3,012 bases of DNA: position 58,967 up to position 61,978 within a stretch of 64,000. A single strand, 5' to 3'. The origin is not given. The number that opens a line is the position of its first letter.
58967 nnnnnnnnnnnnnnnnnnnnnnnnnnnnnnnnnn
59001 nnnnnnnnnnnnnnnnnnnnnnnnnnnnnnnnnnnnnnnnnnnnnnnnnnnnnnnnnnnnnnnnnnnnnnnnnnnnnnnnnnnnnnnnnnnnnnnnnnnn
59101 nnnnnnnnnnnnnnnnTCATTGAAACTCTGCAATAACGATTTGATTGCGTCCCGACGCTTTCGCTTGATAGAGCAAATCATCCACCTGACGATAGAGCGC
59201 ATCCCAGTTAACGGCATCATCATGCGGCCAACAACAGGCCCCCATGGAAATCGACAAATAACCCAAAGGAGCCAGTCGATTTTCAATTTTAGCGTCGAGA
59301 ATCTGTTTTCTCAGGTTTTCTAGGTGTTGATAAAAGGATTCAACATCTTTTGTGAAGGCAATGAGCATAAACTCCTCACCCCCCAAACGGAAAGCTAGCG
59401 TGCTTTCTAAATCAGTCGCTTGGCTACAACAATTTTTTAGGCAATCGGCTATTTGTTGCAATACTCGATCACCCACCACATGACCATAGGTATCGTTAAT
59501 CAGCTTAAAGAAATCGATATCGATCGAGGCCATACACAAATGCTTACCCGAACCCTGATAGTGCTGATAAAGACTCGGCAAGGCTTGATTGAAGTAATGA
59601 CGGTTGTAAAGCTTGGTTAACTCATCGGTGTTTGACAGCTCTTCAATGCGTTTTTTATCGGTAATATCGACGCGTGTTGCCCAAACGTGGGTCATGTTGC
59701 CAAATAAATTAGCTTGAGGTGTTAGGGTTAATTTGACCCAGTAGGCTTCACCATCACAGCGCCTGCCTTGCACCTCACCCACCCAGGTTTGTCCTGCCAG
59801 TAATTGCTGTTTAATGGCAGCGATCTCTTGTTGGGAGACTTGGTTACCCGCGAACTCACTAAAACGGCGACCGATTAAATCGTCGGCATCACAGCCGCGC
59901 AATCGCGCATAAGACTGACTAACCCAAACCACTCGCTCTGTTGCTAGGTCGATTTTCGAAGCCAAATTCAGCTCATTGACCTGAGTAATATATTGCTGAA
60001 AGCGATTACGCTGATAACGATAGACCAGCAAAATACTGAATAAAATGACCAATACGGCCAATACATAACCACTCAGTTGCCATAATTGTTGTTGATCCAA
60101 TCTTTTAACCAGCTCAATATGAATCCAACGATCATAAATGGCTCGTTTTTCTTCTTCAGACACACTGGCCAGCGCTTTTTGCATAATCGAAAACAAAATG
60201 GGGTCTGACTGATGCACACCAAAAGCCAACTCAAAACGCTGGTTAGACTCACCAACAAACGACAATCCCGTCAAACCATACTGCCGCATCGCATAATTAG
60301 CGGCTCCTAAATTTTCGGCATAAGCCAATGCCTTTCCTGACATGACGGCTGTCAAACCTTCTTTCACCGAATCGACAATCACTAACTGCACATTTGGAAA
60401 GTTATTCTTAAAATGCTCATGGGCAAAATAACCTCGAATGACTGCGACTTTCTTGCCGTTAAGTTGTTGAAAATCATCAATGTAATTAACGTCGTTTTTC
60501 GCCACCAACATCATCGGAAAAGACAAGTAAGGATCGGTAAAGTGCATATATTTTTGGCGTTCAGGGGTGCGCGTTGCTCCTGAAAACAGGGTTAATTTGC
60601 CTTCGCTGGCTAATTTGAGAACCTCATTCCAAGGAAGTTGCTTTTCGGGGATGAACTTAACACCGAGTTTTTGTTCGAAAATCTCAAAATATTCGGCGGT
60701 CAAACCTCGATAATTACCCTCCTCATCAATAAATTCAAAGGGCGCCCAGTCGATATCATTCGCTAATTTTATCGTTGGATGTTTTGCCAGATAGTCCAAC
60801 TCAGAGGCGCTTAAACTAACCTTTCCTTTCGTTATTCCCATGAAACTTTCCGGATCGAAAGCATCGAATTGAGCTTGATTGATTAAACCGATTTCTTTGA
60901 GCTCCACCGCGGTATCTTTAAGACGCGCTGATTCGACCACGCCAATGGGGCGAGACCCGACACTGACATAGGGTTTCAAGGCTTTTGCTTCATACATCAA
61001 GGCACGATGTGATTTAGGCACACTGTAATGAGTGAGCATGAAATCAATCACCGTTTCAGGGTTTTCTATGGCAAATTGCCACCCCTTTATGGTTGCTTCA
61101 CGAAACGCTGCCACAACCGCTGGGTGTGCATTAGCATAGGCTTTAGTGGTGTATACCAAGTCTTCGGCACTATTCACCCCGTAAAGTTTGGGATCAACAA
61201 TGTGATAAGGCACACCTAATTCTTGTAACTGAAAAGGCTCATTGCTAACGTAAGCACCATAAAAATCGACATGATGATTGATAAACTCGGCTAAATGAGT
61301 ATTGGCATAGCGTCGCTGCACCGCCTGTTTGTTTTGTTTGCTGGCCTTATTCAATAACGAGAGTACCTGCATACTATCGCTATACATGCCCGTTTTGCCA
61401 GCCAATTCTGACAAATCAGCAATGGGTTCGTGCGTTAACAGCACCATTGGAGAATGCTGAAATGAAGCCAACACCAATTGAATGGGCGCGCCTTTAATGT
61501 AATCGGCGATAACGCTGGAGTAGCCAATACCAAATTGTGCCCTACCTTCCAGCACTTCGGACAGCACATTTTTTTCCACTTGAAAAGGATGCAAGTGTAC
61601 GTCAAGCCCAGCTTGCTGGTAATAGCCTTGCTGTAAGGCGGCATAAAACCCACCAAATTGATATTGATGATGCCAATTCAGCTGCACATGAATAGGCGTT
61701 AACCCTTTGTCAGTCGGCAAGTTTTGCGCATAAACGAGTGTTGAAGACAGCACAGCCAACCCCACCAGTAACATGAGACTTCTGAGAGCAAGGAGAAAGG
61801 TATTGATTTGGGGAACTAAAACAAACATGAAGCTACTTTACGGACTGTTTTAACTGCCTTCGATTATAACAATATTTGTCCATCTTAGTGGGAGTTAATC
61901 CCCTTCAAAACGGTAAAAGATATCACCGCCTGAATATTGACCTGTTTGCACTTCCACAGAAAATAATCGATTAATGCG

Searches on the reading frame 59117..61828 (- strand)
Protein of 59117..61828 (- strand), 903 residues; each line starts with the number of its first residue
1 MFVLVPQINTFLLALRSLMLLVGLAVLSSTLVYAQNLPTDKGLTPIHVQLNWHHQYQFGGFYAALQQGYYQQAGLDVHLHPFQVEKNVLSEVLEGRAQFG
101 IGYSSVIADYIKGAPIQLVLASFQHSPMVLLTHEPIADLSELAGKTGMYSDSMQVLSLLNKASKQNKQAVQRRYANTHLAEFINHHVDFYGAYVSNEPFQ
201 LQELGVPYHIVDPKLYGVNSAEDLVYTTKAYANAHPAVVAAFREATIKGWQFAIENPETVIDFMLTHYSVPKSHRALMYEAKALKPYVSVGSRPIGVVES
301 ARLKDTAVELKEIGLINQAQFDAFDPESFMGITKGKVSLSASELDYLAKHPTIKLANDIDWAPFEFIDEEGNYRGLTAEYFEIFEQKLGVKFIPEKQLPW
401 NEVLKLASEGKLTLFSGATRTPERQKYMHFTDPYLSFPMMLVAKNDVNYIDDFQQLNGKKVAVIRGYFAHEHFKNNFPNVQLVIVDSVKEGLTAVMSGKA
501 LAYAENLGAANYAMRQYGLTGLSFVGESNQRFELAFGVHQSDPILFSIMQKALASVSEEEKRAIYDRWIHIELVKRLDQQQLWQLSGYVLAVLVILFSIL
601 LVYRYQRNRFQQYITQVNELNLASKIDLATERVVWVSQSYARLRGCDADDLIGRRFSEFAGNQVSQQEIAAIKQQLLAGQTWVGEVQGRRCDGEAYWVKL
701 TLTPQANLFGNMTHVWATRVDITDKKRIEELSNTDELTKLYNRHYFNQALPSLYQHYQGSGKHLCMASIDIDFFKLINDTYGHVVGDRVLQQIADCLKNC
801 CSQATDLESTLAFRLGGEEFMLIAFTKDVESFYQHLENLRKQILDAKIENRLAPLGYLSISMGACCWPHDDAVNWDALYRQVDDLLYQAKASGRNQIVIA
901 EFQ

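Call 3: search_protein_families(library=pfam, proteins=[window:59117-61828:-], max_evalue=0.01)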
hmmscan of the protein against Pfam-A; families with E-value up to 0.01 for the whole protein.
window:59117-61828:- (903 aa): 7 families
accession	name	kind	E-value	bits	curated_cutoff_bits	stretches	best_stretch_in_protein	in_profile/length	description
PF09084.16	NMT1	-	1.6e-37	130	20.5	1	57-259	3-215/216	NMT1/THI5 like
PF00990.26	GGDEF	-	1.6e-37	129.2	23.8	1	733-896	2-161/161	Diguanylate cyclase, GGDEF domain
PF00497.25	SBP_bac_3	-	2.9e-22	79.3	26.4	1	353-569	1-130/132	Bacterial extracellular solute-binding proteins, family 3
PF13426.13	PAS_9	-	5e-10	40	27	1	630-724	10-103/103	PAS domain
PF08448.16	PAS_4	-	6.5e-09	36.4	23.1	1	631-727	15-110/110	PAS fold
PF00989.32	PAS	-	0.0041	17.6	22.6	0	629-717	19-108/113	PAS fold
PF08447.18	PAS_3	-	0.007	17.1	25.6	0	634-706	2-76/89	PAS fold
